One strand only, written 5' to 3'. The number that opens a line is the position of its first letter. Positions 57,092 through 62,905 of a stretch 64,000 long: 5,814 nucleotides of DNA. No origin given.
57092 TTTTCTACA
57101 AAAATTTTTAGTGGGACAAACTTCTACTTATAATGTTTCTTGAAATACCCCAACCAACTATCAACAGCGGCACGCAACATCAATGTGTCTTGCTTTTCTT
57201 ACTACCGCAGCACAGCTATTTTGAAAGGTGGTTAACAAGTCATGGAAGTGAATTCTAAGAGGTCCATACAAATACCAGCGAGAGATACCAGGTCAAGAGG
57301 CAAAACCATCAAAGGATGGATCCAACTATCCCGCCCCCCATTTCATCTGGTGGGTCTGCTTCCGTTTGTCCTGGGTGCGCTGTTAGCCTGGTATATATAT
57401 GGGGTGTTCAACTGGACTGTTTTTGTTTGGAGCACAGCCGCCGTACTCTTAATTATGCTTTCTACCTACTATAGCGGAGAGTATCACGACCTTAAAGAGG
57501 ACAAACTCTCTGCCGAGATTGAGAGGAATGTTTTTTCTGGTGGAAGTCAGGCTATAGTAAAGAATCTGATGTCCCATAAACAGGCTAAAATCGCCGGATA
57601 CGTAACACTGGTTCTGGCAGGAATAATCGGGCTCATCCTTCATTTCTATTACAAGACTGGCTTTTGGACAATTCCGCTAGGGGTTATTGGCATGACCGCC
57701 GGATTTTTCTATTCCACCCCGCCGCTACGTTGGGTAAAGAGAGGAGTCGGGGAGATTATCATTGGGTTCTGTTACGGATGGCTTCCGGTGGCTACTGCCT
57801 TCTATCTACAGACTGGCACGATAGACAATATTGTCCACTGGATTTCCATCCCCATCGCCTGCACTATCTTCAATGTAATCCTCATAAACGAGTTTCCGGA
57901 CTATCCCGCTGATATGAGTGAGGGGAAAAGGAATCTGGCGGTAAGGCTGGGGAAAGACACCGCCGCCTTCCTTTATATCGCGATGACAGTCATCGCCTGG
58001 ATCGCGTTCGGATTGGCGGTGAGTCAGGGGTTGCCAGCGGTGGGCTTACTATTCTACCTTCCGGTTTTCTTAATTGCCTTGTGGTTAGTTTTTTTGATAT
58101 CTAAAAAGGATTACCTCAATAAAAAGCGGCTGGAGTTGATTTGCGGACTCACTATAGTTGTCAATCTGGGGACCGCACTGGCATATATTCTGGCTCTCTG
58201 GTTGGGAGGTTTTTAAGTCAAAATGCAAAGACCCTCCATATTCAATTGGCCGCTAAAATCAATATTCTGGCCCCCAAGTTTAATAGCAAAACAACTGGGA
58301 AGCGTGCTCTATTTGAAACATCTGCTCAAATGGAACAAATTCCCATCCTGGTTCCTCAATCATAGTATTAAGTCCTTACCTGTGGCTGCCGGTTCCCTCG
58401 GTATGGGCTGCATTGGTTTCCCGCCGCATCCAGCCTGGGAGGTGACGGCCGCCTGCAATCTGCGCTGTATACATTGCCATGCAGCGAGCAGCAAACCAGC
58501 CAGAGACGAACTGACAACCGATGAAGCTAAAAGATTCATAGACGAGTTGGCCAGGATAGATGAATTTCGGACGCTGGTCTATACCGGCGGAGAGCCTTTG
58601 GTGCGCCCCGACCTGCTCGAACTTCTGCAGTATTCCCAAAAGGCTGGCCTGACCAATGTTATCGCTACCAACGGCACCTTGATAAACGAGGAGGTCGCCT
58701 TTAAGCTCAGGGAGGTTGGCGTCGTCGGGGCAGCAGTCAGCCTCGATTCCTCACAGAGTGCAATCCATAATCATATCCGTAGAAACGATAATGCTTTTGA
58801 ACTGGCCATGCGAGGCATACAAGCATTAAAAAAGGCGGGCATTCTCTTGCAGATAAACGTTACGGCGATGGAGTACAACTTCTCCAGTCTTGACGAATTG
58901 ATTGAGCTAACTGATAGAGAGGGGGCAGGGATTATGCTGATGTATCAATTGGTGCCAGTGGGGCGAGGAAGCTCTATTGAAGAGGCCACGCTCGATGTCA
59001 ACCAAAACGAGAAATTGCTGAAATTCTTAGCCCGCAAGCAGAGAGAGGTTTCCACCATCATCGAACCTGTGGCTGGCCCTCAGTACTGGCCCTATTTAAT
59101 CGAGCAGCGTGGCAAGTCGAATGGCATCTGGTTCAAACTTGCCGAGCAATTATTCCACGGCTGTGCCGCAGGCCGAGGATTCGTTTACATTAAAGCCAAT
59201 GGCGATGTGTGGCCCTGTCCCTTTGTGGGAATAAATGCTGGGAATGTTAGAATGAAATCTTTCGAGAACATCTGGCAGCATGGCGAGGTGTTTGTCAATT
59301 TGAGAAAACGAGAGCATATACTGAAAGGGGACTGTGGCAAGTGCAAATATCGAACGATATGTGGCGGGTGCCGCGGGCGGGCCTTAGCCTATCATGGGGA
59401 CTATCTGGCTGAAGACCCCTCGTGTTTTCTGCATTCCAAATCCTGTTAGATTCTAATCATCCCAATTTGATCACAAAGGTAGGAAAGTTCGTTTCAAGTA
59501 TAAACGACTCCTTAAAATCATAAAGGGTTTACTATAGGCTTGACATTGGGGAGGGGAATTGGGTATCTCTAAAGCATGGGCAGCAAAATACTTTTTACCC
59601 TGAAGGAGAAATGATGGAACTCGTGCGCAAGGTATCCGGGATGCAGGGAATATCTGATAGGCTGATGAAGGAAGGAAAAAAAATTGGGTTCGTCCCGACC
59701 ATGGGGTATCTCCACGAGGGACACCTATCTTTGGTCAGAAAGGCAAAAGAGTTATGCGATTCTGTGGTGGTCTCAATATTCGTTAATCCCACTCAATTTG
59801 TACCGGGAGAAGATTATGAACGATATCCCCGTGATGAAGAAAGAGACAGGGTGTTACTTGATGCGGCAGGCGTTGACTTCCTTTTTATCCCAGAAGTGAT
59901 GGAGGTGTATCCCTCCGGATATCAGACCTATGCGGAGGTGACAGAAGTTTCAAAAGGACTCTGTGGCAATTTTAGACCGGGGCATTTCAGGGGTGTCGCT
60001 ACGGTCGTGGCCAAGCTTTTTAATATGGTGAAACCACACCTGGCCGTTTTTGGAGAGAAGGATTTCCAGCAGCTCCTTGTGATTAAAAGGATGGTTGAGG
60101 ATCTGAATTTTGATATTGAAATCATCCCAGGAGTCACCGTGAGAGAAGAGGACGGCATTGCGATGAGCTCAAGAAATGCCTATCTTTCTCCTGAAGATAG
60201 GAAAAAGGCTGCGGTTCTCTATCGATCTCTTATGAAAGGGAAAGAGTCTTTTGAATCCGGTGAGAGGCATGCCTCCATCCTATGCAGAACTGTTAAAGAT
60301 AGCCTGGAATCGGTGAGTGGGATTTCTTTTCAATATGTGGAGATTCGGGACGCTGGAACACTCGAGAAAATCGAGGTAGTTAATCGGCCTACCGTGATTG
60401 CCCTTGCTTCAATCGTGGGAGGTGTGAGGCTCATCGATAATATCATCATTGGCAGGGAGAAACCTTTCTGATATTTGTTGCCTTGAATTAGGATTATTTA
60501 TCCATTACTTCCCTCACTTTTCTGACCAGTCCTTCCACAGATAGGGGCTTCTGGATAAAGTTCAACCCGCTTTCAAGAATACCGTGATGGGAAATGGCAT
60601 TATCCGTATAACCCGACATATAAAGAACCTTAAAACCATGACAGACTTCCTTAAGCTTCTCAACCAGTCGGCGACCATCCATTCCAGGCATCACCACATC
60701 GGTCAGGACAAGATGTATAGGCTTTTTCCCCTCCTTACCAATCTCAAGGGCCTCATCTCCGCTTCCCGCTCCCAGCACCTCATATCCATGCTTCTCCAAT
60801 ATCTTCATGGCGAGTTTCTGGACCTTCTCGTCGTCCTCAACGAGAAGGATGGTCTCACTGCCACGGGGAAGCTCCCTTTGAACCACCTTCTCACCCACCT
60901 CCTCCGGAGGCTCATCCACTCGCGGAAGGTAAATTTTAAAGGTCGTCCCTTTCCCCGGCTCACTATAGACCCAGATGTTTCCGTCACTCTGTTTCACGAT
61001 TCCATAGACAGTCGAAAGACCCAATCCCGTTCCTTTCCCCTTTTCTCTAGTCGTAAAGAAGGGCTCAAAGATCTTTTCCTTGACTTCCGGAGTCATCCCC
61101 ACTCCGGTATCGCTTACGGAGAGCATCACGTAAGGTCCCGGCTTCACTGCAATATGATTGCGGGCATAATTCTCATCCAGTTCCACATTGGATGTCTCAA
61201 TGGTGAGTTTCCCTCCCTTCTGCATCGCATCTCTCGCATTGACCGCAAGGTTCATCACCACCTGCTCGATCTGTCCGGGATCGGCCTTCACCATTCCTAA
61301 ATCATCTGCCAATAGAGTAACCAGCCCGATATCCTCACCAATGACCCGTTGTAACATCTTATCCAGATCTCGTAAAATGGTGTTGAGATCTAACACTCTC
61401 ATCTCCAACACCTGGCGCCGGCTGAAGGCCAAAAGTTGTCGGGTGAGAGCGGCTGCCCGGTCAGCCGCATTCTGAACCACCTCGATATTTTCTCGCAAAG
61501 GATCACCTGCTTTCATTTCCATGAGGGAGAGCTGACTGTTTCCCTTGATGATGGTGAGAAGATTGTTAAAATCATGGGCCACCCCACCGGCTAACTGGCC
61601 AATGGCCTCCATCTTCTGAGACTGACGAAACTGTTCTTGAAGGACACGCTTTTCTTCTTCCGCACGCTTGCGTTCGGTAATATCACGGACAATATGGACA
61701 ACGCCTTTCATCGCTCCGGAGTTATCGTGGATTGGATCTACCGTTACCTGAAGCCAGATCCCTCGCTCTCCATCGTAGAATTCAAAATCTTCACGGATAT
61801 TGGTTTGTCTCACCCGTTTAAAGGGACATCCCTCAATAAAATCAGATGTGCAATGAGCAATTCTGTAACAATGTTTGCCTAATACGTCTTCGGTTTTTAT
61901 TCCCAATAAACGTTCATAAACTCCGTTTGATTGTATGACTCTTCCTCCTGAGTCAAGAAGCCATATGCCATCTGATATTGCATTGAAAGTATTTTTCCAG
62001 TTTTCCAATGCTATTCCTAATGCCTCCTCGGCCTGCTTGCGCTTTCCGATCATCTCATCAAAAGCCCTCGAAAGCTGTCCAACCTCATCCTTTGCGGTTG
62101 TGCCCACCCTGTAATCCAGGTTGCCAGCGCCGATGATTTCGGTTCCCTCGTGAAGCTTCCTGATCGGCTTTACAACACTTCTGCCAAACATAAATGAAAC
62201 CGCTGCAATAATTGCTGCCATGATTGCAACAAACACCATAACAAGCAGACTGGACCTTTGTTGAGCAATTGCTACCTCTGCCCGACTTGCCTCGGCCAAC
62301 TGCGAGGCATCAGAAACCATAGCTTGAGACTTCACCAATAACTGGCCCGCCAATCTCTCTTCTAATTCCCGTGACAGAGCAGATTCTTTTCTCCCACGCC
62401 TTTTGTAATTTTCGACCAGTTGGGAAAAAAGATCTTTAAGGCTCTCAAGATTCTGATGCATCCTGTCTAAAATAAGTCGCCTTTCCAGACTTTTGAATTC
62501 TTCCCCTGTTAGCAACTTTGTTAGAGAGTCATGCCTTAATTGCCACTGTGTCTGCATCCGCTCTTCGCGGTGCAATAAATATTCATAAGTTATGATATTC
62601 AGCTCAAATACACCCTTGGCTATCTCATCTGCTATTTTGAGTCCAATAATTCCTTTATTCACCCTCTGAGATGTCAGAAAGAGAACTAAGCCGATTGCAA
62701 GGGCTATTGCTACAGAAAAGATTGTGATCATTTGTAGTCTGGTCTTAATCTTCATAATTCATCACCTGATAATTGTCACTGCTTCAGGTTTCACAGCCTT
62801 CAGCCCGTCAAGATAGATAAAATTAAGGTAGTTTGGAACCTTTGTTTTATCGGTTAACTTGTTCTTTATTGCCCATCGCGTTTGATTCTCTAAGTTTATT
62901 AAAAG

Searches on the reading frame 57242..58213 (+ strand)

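Call 14: search_protein_families(library=pfam, proteins=[window:57242-58213:+], max_evalue=0.001)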
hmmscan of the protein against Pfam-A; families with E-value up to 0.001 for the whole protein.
window:57242-58213:+ (324 aa): 1 family
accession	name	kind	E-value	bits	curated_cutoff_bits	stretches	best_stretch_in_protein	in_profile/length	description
PF01040.23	UbiA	-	3e-28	99.2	34.2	1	40-288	2-233/250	UbiA prenyltransferase family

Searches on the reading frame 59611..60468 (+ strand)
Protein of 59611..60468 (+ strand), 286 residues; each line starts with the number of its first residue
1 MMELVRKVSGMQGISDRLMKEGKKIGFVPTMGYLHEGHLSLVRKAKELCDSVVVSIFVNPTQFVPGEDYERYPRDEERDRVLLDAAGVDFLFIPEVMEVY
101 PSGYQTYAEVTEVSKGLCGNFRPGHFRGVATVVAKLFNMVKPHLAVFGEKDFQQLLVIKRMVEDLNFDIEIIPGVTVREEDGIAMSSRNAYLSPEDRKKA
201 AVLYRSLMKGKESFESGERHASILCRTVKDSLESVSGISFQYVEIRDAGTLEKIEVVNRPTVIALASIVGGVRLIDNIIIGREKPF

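Call 15: search_protein_families(library=pfam, proteins=[window:59611-60468:+], max_evalue=0.001)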
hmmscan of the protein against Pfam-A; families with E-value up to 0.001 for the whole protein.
window:59611-60468:+ (286 aa): 1 family
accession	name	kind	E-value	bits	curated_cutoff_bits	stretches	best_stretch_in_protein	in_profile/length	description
PF02569.21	Pantoate_ligase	-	6.5e-104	347.3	20.7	1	4-279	2-268/268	Pantoate-beta-alanine ligase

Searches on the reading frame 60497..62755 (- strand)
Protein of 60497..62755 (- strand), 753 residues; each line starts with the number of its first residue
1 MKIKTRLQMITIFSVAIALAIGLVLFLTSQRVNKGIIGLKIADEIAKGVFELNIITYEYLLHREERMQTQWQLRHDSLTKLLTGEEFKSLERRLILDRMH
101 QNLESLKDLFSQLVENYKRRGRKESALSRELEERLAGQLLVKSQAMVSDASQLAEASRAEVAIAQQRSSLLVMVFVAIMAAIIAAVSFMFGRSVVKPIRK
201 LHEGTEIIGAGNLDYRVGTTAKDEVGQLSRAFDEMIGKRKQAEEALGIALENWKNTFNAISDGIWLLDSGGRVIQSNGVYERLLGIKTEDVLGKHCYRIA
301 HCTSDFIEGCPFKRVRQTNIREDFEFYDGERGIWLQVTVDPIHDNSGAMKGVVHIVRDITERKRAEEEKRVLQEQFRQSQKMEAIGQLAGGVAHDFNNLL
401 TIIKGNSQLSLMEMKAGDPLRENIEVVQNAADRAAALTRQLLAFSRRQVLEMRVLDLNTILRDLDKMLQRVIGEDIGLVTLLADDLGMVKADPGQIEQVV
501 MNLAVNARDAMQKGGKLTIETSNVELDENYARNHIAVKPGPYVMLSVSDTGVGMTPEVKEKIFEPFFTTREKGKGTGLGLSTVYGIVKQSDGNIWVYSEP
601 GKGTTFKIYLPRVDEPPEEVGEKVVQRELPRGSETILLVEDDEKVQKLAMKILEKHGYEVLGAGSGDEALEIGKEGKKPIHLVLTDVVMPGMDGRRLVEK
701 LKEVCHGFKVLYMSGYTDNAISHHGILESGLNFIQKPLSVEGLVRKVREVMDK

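Call 7: search_protein_families(library=pfam, proteins=[window:60497-62755:-], max_evalue=0.1)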
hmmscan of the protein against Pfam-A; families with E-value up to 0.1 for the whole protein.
window:60497-62755:- (753 aa): 13 families
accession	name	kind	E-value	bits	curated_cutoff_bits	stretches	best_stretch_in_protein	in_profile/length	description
PF02518.31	HATPase_c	-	5.6e-25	88.4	26.4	1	492-612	2-109/111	Histidine kinase-, DNA gyrase B-, and HSP90-like ATPase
PF00072.30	Response_reg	-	1.9e-18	67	30.2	1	636-747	1-110/111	Response regulator receiver domain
PF00672.30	HAMP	-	6.1e-13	49.3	25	1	190-236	2-48/53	HAMP domain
PF00989.32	PAS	-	1.3e-11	44.9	22.6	1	253-359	3-113/113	PAS fold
PF13426.13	PAS_9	-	2.5e-11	44.2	27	1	261-361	1-103/103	PAS domain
PF08448.16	PAS_4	-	4.7e-11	43.3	23.1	1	257-364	1-110/110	PAS fold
PF00512.31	HisKA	-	1.5e-10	41.4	26.9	1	386-448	3-64/66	His Kinase A (phospho-acceptor) domain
PF13188.13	PAS_8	-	0.00018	21.7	21.8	1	253-299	3-46/65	PAS domain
PF12860.13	PAS_7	-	0.00075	20.1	27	1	258-367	2-115/115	PAS fold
PF23742.1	VBS_C3G9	-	0.019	15.4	27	1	348-404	36-85/120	C3G9 VBS-like domain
PF00584.25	SecE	-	0.049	14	22.7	1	167-193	24-50/55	SecE/Sec61-gamma subunits of protein translocation complex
PF13596.12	PAS_10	-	0.065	14.3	22.1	0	315-360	62-106/106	PAS domain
PF14501.12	HATPase_c_5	-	0.082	13.3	22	0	563-597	55-89/102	GHKL domain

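Call 24: find_encoding_contigs(protein=window:60497-62755:-, flank=10000, max_places=6)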
Protein window:60497-62755:- (753 aa): no gene with exactly this product is on record in the collection.

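Call 46: find_homologous_proteins(query=window:60497-62755:-, max_evalue=1e-30)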
Query window:60497-62755:- (753 aa): 7992 proteins with E <= 1e-30 among 8000 candidates; the best 120 are listed.
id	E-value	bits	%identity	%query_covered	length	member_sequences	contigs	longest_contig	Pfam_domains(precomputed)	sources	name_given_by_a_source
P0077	0.0e+0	1652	100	100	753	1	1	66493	PF00672.31,PF13426.14,PF08448.17,PF02518.32,PF00512.32,PF00989.32,PF00072.31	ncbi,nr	ncbi:MAG: ATP-binding protein [Thermodesulfobacteriota bacterium]|nr:ATP-binding protein [Thermodesu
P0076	0.0e+0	1136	71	100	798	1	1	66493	PF22922.3,PF00672.31,PF13185.13,PF01590.33,PF02518.32,PF00512.32,PF00072.31,PF14215.13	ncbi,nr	ncbi:MAG: ATP-binding protein [Thermodesulfobacteriota bacterium]|nr:ATP-binding protein [Thermodesu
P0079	0.0e+0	1066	67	100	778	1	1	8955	PF00672.31,PF08447.19,PF13426.14,PF02518.32,PF00512.32,PF00989.32,PF00072.31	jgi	-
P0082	5.3e-276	936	65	69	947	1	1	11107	PF00672.31,PF13426.14,PF13185.13,PF01590.33,PF08448.17,PF02518.32,PF00512.32,PF00989.32,PF00072.31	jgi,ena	-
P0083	8.6e-261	886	70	52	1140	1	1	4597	PF00672.31,PF13426.14,PF13185.13,PF01590.33,PF08448.17,PF02518.32,PF13492.13,PF00512.32,PF00072.31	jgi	jgi:PAS domain S-box-containing protein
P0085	1.3e-241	822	65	54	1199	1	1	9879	PF13426.14,PF13188.14,PF13185.13,PF13492.13,PF00512.32,PF00072.31,PF00672.31,PF08447.19,PF01590.33,PF08448.17,PF02518.32,PF00989.32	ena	-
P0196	1.0e-225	770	59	71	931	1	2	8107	PF08447.19,PF13426.14,PF13188.14,PF08448.17,PF02518.32,PF00512.32,PF00989.32,PF00072.31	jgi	-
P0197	6.4e-225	767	61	69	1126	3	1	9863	PF00672.31,PF08447.19,PF13426.14,PF13188.14,PF02743.25,PF08448.17,PF02518.32,PF00512.32,PF00989.32,PF00072.31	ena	-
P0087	5.5e-224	764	62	77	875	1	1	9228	PF00672.31,PF08447.19,PF13426.14,PF02743.25,PF02518.32,PF00512.32,PF00989.32,PF00072.31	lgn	-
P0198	2.1e-223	762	56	69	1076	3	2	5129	PF08447.19,PF13426.14,PF13188.14,PF08448.17,PF02518.32,PF00512.32,PF00989.32,PF00072.31,PF14598.13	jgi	jgi:PAS domain S-box-containing protein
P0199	4.3e-222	758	56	69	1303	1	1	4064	PF08447.19,PF13426.14,PF13188.14,PF08448.17,PF02518.32,PF00512.32,PF00989.32,PF00072.31,PF14598.13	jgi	-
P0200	5.1e-221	754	59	71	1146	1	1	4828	PF08447.19,PF13426.14,PF13188.14,PF12860.14,PF08670.18,PF08448.17,PF02518.32,PF00512.32,PF00989.32,PF00072.31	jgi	jgi:PAS domain S-box-containing protein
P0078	2.9e-217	742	68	69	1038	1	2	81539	PF22922.3,PF00672.31,PF13185.13,PF02743.25,PF01590.33,PF02518.32,PF00512.32,PF00989.32,PF00072.31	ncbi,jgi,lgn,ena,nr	ncbi:MAG: response regulator [Deltaproteobacteria bacterium]|nr:response regulator [Deltaproteobacte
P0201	1.9e-216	739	62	69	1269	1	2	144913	PF08447.19,PF13426.14,PF13188.14,PF24820.2,PF08348.19,PF08448.17,PF02518.32,PF00512.32,PF00989.32,PF00072.31,PF14598.13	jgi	jgi:two-component system cell cycle sensor histidine kinase/response regulator CckA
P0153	3.2e-214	732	61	74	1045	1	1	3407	PF00672.31,PF13426.14,PF13185.13,PF02743.25,PF08448.17,PF02518.32,PF00512.32,PF00072.31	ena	-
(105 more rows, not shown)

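Call 70: search_protein_families(library=ncbifam, proteins=[window:60497-62755:-], max_evalue=0.00001)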
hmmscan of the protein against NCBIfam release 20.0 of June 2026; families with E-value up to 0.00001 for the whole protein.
window:60497-62755:- (753 aa): 123 families (the best 25 are shown)
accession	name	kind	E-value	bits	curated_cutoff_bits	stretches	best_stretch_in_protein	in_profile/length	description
NF046020.1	HisKinCckABruc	equivalog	1.8e-135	452.9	1000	1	230-752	325-868/868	cell cycle histidine kinase CckA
NF010076.0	PRK13557.1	subfamily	1.5e-115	386.7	631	1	274-752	56-534/540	histidine kinase famiy protein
NF046026.1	HisKinCckACaul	equivalog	2e-108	363.3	1000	1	369-751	286-676/678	cell cycle histidine kinase CckA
NF010411.0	PRK13837.1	equivalog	1.4e-86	291.2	647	1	341-748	406-809/828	two-component system VirA-like sensor kinase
NF008468.0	PRK11360.1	equivalog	1.9e-71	241.3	646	1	163-614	187-610/616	two-component system sensor histidine kinase AtoS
NF052573.1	HisKinEspAMyxo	equivalog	1.6e-55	188.5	1400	1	236-743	243-742/755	serine histidine kinase EspA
NF052574.1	HisKinEspCMyxo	equivalog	6.3e-55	186.7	1200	1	256-750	289-782/785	serine histidine kinase EspC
NF033092.0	HK_WalK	equivalog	1.9e-45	155.6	725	1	172-611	178-593/594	cell wall metabolism sensor histidine kinase WalK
NF007688.0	PRK10364.1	equivalog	6.9e-44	150.3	479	1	363-612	218-451/460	two-component system sensor histidine kinase ZraS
NF046044.1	PnpS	equivalog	3.3e-43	148.2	400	1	197-611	1-390/390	two-component system histidine kinase PnpS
NF047466.1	hybrid_RR_LvrB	exception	1.2e-42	146.5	500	1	340-612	107-376/377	hybrid histidine kinase/response regulator LvrB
TIGR02956.1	TMAO_torS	equivalog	9.6e-42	143.1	676.5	1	451-752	533-821/967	TMAO reductase system sensor histidine kinase/response regulator TorS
NF008302.0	PRK11091.1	equivalog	1.1e-36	126.4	838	1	221-751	125-643/779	aerobic respiration two-component sensor histidine kinase ArcB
NF038348.1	T2SS_HK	subfamily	2.1e-33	115.6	450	1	429-611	406-572/574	histidine kinase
NF047497.1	HK_LIC_12097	equivalog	4e-32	111.3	500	1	254-611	14-365/367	LIC_12097 family sensor histidine kinase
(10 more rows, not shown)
